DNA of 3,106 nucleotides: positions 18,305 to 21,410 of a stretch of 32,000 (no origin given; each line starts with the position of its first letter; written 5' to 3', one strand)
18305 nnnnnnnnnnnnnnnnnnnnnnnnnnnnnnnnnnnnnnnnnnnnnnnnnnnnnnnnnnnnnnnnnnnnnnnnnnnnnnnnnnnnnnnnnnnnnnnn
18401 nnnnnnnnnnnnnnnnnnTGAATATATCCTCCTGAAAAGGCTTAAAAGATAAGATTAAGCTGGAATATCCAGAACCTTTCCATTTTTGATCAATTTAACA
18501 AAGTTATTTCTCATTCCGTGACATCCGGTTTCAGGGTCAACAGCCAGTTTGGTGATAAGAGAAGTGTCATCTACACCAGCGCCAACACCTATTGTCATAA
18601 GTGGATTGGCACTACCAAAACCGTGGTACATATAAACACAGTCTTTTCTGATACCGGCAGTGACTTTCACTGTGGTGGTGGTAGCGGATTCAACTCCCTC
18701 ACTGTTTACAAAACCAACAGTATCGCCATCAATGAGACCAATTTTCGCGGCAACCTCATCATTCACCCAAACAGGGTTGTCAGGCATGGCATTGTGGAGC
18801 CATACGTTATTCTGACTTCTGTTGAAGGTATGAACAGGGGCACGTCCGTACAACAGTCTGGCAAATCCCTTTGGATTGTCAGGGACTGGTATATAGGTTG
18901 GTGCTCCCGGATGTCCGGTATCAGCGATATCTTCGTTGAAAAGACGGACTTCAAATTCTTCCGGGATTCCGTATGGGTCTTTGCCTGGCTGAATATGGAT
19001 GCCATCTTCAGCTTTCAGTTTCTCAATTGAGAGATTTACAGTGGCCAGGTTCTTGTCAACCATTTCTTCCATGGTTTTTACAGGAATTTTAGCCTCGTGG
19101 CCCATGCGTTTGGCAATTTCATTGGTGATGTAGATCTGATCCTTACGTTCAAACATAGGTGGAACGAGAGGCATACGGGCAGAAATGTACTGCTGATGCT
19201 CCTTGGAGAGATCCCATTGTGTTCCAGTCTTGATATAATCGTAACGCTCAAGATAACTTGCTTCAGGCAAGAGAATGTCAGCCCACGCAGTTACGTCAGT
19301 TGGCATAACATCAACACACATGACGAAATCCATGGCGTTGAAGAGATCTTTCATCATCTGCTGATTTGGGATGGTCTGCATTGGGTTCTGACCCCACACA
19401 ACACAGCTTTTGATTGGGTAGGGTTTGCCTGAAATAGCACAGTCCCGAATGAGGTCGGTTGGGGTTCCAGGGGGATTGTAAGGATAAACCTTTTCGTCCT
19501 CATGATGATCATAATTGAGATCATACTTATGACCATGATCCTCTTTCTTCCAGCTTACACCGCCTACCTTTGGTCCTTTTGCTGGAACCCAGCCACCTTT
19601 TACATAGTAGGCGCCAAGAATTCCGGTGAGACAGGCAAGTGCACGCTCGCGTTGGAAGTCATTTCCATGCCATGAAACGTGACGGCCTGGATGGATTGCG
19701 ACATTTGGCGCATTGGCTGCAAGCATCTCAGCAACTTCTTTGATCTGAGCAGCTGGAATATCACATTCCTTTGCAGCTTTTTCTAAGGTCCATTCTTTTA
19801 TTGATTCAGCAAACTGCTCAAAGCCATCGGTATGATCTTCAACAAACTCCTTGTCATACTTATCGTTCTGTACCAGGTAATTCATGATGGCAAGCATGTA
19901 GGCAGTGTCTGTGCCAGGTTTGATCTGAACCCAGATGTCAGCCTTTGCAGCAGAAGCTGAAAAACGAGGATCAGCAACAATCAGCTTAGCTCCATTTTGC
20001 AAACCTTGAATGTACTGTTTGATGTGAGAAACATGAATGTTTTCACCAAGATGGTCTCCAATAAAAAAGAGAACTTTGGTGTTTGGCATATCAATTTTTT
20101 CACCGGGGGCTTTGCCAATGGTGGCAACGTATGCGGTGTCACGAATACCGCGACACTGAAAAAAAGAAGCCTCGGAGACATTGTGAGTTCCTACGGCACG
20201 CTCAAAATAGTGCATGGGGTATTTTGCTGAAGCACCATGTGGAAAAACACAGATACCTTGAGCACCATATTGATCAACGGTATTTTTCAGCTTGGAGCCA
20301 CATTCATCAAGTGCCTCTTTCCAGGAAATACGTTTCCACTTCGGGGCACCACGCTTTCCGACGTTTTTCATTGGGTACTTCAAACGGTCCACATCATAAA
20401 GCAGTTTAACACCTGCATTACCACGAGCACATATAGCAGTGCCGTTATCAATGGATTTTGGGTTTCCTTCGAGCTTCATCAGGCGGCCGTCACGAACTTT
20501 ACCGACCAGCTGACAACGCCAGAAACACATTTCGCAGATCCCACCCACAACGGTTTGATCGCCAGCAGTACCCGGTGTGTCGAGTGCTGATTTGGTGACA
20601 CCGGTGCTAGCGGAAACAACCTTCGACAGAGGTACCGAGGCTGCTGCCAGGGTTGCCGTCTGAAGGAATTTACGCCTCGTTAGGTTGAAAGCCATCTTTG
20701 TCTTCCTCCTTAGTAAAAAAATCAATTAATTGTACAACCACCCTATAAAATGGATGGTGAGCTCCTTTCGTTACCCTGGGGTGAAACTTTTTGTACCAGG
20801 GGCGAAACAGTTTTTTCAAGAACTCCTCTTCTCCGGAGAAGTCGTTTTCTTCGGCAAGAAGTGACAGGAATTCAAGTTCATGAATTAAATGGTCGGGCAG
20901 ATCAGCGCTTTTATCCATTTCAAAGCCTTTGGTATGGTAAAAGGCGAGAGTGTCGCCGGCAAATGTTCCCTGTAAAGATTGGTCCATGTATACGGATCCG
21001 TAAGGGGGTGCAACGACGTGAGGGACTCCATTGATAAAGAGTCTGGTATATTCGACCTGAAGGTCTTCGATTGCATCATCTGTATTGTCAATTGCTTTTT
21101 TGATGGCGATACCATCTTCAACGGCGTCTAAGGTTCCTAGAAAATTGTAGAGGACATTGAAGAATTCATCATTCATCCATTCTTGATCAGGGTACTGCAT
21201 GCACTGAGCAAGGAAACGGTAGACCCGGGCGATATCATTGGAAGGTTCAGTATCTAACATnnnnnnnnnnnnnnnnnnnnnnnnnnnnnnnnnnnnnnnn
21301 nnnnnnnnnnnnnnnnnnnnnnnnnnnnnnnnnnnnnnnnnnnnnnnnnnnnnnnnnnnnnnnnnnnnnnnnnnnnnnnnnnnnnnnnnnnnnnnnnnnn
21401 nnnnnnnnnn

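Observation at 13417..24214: Candidate integrated periplasmic redox system: two sigma-54 regulators, an anchorless Mo-oxidoreductase and a secreted Cys-protein pair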

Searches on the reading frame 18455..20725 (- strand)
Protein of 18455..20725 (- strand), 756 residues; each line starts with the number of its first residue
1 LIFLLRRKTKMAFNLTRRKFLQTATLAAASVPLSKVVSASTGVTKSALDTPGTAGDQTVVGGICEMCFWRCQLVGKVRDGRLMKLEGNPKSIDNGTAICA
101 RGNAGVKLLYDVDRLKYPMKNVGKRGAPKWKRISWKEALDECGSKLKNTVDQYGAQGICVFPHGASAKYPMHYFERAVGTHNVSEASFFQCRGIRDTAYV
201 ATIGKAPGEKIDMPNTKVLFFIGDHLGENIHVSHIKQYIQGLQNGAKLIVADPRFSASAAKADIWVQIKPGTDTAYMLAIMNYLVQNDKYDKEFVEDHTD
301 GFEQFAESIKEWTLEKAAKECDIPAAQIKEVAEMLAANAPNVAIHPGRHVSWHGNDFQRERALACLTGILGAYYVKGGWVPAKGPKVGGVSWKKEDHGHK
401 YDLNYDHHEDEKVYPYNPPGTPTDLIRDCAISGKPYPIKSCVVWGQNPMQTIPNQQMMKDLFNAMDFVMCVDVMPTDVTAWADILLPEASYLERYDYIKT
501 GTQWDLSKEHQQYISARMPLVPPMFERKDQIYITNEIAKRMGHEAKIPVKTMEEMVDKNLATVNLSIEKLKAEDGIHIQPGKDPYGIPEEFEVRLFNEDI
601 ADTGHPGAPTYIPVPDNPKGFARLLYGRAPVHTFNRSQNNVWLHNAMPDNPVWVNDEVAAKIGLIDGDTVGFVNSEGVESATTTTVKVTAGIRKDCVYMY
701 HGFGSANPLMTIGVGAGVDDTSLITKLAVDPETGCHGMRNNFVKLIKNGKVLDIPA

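Call 4: search_protein_families(library=pfam, proteins=[window:18455-20725:-], max_evalue=0.01)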
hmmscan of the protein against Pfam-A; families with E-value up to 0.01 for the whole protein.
window:18455-20725:- (756 aa): 3 families
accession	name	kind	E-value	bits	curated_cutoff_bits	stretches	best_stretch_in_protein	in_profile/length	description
PF00384.28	Molybdopterin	-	3.7e-32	112.1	24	1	114-540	1-353/353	Molybdopterin oxidoreductase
PF01568.27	Molydop_binding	-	7.1e-12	45.8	26.8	1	624-711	3-94/110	Molydopterin dinucleotide binding domain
PF04879.21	Molybdop_Fe4S4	-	1.1e-09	38.6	22.7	1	59-110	3-54/55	Molybdopterin oxidoreductase Fe4S4 domain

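Call 5: search_protein_families(library=ncbifam, proteins=[window:18455-20725:-], max_evalue=0.01)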
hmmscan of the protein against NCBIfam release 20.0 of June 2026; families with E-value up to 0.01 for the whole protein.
window:18455-20725:- (756 aa): 28 families (the best 25 are shown)
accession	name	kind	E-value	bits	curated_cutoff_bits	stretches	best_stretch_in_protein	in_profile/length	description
NF012032.0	PRK15488.1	equivalog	1.7e-132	443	694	2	14-573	2-559/759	thiosulfate reductase PhsA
TIGR01591.1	Fdh-alpha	equivalog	7.1e-68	229.3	666.25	1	63-709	2-651/672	formate dehydrogenase subunit alpha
TIGR02166.1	dmsA_ynfE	subfamily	1.8e-55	188.4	777.7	2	15-304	1-304/794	DMSO/selenate family reductase complex A subunit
TIGR03479.1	DMSO_red_II_alp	subfamily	3.4e-54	184.3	984.75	3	90-300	96-308/913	molybdopterin-dependent oxidoreductase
NF047855.1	AssmNtatRedNasC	equivalog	1.5e-39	135.9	1100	1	59-558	20-521/708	assimilatory nitrate reductase catalytic subunit NasC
NF041714.1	arsenate_red_ArrA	equivalog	2.5e-37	128.5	1600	2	14-306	2-303/848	arsenate respiratory reductase molybdopterin-containing subunit ArrA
NF041884.1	selenate_YnfF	exception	5.2e-36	123.8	1650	1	15-304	1-304/798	selenate/tellurate reductase subunit YnfF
NF041885.1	selenate_YnfE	exception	1.8e-35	122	1675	2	16-304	4-311/805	selenate/tellurate reductase subunit YnfE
NF041783.2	mnquin_red_QrcB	equivalog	1.7e-34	119.1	440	2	54-378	47-364/695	menaquinone reductase molybdopterin-binding-like subunit QrcB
TIGR00509.1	bisC_fam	subfamily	3.4e-33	114.9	1017.55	2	236-378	194-342/772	molybdopterin guanine dinucleotide-containing S/N-oxide reductase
NF011566.1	PRK14990.1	exception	2.7e-31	108.4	1600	2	11-304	10-324/814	dimethylsulfoxide reductase subunit A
TIGR01553.1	formate-DH-alph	equivalog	1.4e-30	105.8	814.2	2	209-301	215-306/1009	formate dehydrogenase-N subunit alpha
NF011682.0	PRK15102.1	equivalog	6.1e-27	94.1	909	3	265-378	278-395/829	trimethylamine-N-oxide reductase TorA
TIGR02164.1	torA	equivalog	8.9e-26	90.2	1465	2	265-555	274-577/824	trimethylamine-N-oxide reductase TorA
TIGR01701.1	Fdhalpha-like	subfamily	4e-24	84.8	582.15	1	112-555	97-563/744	FdhF/YdeP family oxidoreductase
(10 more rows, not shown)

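Call 15: find_related_loci(query=window:18455-20695:-, collection=genome_contigs, flank=10000)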
Query window:18455-20695:- (746 aa) in genome_contigs; peptide patterns used: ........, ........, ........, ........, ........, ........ (x = any residue, [..] = any of these).
125 stretches matched a pattern; 117 encode a relative of the query (tblastn E <= 1e-3); the best 80 are kept; 80 distinct loci.
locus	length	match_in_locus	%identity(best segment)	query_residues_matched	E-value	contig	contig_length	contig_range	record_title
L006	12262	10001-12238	94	1-746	0e+0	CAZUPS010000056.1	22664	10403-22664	MAG TPA_asm: uncultured Desulfocapsa sp. isolate binchicken_co47_206 genome assembly, contig: NODE_1488_length_22664_cov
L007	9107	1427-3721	91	1-746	0e+0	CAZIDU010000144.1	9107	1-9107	MAG TPA_asm: uncultured Desulfocapsa sp. isolate binchicken_co243_282 genome assembly, contig: NODE_7053_length_9107_cov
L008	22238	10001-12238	93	1-746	0e+0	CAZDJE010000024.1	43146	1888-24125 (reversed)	MAG TPA_asm: uncultured Desulfocapsa sp. isolate binchicken_co47_151 genome assembly, contig: NODE_546_length_43146_cov_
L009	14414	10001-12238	91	1-746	0e+0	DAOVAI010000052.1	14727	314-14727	MAG TPA_asm: Pseudomonadota bacterium isolate CSMAG_975 CSMAG_975_k141_5516213_length_14727_cov_9.9639, whole genome sho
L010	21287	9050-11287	91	1-746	0e+0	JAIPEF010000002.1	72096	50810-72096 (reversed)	MAG: Desulfocapsa sp. isolate Tobar13.5m-G31 Tobar13-5m-C386, whole genome shotgun sequence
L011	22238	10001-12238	91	1-746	0e+0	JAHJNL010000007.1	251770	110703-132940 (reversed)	MAG: Proteobacteria bacterium isolate Old_saline_glass_biofilm.mb.15 Old_saline_glass_b.mb.15_k141_3601, whole genome sh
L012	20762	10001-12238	91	1-746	0e+0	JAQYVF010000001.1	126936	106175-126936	MAG: Desulfocapsa sp. isolate Sva_acohol_bin16 k141_35429_length_126936_cov_225.2415, whole genome shotgun sequence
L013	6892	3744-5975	91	1-744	0e+0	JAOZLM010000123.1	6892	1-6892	MAG: Desulfocapsa sp. isolate GMC10.metabat2.188 NODE_13305_length_6892_cov_62.288284, whole genome shotgun sequence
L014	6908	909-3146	91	1-746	0e+0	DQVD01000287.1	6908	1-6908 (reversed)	MAG TPA_asm: Desulfocapsa sulfexigens isolate SZUA-1500 k95_152771, whole genome shotgun sequence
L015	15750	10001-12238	91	1-746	0e+0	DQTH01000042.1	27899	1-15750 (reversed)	MAG TPA_asm: Desulfocapsa sulfexigens isolate SZUA-1410 k95_84390, whole genome shotgun sequence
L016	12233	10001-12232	90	1-744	0e+0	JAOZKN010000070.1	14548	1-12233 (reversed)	MAG: Desulfocapsa sp. isolate GMC10_bin_7 NODE_2806_length_14548_cov_17.616643, whole genome shotgun sequence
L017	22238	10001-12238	89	1-746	0e+0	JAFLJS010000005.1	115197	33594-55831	MAG: Desulfocapsa sp. isolate MC-05 c_000000182669_1, whole genome shotgun sequence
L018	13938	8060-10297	89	1-746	0e+0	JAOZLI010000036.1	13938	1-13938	MAG: Desulfocapsa sp. isolate GMC10.maxbin2.049_sub NODE_3051_length_13938_cov_34.434632, whole genome shotgun sequence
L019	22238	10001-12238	89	1-746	0e+0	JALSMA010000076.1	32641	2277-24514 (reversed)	MAG: Desulfobulbaceae bacterium isolate 355-202_metabat2_scaf2bin.066 355-202_scaffold_785_c1, whole genome shotgun sequ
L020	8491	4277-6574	87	1-746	0e+0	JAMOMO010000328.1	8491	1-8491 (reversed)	MAG: Desulfobulbaceae bacterium isolate 4281-140_metabat1_scaf2bin.006 4281-140_scaffold_4173_c1, whole genome shotgun s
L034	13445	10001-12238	77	1-746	0e+0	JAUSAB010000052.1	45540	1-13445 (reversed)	MAG: Desulfocapsaceae bacterium isolate E6_concoct.bin.65_sub E6_k141_516196, whole genome shotgun sequence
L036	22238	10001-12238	76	1-746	0e+0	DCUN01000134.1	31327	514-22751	MAG TPA_asm: Desulfobulbaceae bacterium UBA2213 UBA2213_contig_10211, whole genome shotgun sequence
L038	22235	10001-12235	73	1-746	0e+0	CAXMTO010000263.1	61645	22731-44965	MAG: uncultured Myxococcota bacterium isolate 07C-BC-St07_bin.23.orig genome assembly, contig: k141_1128448, whole genom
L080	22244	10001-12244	63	1-746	0e+0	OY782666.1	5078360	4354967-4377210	MAG: Geopsychrobacteraceae bacterium isolate f8de7df7-17c8-42b0-849c-d6069997f774 genome assembly, chromosome: 1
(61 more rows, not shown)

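Call 39: search_solved_structures(query=window:18455-20695:-, max_evalue=1e-10)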
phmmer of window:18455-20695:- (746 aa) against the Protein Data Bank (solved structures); distinct sequences matched with E-value up to 1e-10: 46.
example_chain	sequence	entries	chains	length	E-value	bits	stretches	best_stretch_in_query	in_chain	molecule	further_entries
2vpw_A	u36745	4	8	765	4.1e-140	471.4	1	7-737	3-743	THIOSULFATE REDUCTASE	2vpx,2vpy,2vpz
2e7z_A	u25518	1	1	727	3.7e-53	183.9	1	53-366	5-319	Acetylene hydratase Ahy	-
9vap_A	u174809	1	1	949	1.1e-39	139.3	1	2-365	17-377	Formate dehydrogenase molybdopterin-binding subunit FdhA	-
7bkb_D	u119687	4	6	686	3.3e-34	121.2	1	50-695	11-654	Formate dehydrogenase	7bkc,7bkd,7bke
1aa6_A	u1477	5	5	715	1.4e-33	119.1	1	52-534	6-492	FORMATE DEHYDROGENASE H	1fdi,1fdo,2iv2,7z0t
7qv7_S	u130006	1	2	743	1.9e-33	118.7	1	45-544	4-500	Hydrogen dependent carbon dioxide reductase subunit FdhF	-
2jim_A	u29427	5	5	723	1.9e-32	115.4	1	50-332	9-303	PERIPLASMIC NITRATE REDUCTASE | PROTEIN (PERIPLASMIC NITRATE REDUCTASE)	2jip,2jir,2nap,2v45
2jio_A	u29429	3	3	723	9.2e-32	113.1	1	50-332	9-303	PERIPLASMIC NITRATE REDUCTASE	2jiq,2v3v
9t1s_L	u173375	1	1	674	1.6e-30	109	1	51-486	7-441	formate dehydrogenase (coenzyme F420)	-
7vw6_A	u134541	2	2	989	3.9e-30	107.8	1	49-566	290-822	Formate dehydrogenase | Tungsten-containing formate dehydrogenase alpha subunit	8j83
7e5z_A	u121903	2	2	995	3.9e-30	107.7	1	49-566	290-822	Formate dehydrogenase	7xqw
6cz7_A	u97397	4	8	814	1.2e-28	102.9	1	52-295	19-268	ArrA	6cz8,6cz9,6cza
5e7o_A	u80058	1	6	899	2.1e-28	102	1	85-291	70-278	DMSO reductase family type II enzyme, molybdopterin subunit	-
4ydd_A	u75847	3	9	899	3.8e-28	101.2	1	85-291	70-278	DMSO reductase family type II enzyme, molybdopterin subunit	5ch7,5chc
8rqz_C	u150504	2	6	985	2.2e-26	95.4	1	51-567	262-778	Probable oxidoreductase YjgC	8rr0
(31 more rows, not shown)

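Call 40: search_solved_structures(query=window:18455-20695:-, max_evalue=1e-100, show_alignments=1)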
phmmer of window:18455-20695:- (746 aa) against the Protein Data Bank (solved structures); distinct sequences matched with E-value up to 1e-100: 1.
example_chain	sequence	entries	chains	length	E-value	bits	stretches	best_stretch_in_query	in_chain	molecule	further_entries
2vpw_A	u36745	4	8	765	4.1e-140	471.4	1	7-737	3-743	THIOSULFATE REDUCTASE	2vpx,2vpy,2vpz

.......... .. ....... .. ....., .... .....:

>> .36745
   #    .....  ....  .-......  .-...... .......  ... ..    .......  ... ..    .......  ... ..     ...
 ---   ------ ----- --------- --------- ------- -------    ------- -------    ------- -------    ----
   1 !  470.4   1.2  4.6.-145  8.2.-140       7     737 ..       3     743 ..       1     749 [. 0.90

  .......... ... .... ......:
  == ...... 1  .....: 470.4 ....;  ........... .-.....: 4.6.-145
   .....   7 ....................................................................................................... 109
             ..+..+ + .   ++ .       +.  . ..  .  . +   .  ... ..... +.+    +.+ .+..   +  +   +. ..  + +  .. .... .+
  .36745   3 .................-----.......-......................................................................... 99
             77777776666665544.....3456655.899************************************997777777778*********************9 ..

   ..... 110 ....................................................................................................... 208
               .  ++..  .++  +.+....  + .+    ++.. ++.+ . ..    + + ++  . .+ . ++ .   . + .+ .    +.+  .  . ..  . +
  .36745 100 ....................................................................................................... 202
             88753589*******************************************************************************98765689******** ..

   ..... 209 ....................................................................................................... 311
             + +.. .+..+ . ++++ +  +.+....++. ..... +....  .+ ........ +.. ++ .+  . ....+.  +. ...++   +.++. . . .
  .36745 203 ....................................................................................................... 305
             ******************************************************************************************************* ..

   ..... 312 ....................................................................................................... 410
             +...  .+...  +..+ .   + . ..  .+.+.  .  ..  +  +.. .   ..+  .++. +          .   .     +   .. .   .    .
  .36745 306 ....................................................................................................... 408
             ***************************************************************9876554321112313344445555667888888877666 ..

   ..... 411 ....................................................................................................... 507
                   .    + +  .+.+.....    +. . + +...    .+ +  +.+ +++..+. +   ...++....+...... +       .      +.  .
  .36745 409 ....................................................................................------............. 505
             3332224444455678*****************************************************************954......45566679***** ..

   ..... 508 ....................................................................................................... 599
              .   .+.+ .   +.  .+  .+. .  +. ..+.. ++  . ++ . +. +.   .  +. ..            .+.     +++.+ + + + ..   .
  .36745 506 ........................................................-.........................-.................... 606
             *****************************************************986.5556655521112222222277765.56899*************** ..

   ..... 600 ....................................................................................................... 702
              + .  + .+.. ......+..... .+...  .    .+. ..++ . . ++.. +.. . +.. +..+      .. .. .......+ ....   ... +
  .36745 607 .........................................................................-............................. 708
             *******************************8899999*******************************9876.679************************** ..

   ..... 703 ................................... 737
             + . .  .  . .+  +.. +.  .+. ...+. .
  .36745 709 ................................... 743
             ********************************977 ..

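Call 59: search_protein_families(library=pfam, proteins=[L036:13496-14107:+, L036:14111-14851:+, L080:13305-15179:+, L034:8230-8880:+, L038:8605-9237:+, L080:7602-8792:+], max_evalue=0.01)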
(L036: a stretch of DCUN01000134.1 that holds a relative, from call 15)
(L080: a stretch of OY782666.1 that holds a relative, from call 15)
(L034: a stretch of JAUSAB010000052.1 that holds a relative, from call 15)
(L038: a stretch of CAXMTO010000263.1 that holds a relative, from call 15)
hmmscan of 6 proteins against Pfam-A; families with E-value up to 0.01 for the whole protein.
L036:13496-14107:+ (203 aa): 1 family
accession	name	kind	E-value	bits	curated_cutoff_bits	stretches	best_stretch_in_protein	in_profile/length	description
PF00581.25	Rhodanese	-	7.9e-07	29.9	22.2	1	141-201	3-70/102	Rhodanese-like domain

L036:14111-14851:+ (246 aa): 1 family
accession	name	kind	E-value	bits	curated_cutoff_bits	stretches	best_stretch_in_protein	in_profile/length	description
PF00581.25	Rhodanese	-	8.1e-24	84.4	22.2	2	41-123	9-101/102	Rhodanese-like domain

L080:13305-15179:+ (624 aa): 5 families
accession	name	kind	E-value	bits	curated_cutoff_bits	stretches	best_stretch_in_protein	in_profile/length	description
PF14537.11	Cytochrom_c3_2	-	2.1e-12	47.8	25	2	39-100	6-65/79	Cytochrome c3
PF14522.11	Cytochrome_C7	-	2.2e-11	43.8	24.8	1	277-324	4-53/67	Cytochrome c7 and related cytochrome c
PF22678.1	Cytochrom_c_NrfB-like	-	1e-05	26.3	27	0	282-320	30-66/89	Cytochrome c-type protein NrfB-like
PF22113.1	Mtrc-MtrF_II-IV_dom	-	0.00086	19.3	30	0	40-238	7-167/176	Outer membrane cytochrome MtrC/MtrF-like, domains II/IV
PF13435.11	Cytochrome_C554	-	0.0031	18.9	20.8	1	276-320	39-84/84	Cytochrome c554 and c-prime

L034:8230-8880:+ (216 aa): 1 family
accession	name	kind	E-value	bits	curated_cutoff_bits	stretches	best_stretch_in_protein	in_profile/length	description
PF13248.11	Zn_ribbon_3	-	2.2e-05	24.2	27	1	192-215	2-25/26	zinc-ribbon domain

L038:8605-9237:+ (210 aa): 1 family
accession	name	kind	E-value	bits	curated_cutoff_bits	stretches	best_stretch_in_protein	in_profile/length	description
PF01464.25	SLT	-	8.4e-18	64.5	21.3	1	69-176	10-101/117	Transglycosylase SLT domain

L080:7602-8792:+ (396 aa): 1 family
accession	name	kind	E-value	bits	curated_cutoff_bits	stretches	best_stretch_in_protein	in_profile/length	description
PF07396.17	Porin_O_P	-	6.5e-12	45.8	20.9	2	56-246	8-180/370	Phosphate-selective porin O and P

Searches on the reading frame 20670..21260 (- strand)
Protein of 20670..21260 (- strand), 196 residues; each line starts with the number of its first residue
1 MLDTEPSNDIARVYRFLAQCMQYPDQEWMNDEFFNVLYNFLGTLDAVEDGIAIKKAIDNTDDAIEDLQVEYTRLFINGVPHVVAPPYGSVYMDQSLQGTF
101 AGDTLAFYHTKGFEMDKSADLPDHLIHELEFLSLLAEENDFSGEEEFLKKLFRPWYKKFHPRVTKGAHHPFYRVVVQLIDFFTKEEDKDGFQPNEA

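Call 4: search_protein_families(library=pfam, proteins=[window:20670-21260:-], max_evalue=0.01)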
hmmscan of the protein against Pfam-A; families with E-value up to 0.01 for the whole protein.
window:20670-21260:- (196 aa): 1 family
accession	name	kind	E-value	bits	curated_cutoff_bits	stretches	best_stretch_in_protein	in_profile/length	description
PF02613.20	Nitrate_red_del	-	5.1e-19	69.1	22.2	1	53-159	15-134/136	Nitrate reductase delta subunit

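Call 5: search_protein_families(library=ncbifam, proteins=[window:20670-21260:-], max_evalue=0.01)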
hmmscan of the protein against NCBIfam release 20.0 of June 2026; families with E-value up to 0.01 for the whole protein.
window:20670-21260:- (196 aa): 6 families
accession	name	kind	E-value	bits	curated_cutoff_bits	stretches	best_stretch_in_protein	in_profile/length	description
TIGR03482.1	DMSO_red_II_cha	subfamily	1.2e-15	58.1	152.3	1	11-179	3-181/197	DMSO reductase family type II enzyme chaperone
NF003442.0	PRK04976.1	equivalog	1.8e-12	47.7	132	1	32-186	42-204/211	molecular chaperone TorD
NF008632.0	PRK11621.1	equivalog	4.2e-12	46.1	162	1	53-179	56-181/203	Tat proofreading chaperone DmsD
NF042981.1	EthbenzDh_ebdD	equivalog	1.5e-06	28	360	1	12-186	21-211/222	ethylbenzene dehydrogenase subunit delta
TIGR00684.1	narJ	equivalog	0.0018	18.3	59.35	1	21-165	4-140/152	nitrate reductase molybdenum cofactor assembly chaperone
NF011628.0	PRK15054.1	equivalog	0.0058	16.4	410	1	63-140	47-122/231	nitrate reductase molybdenum cofactor assembly chaperone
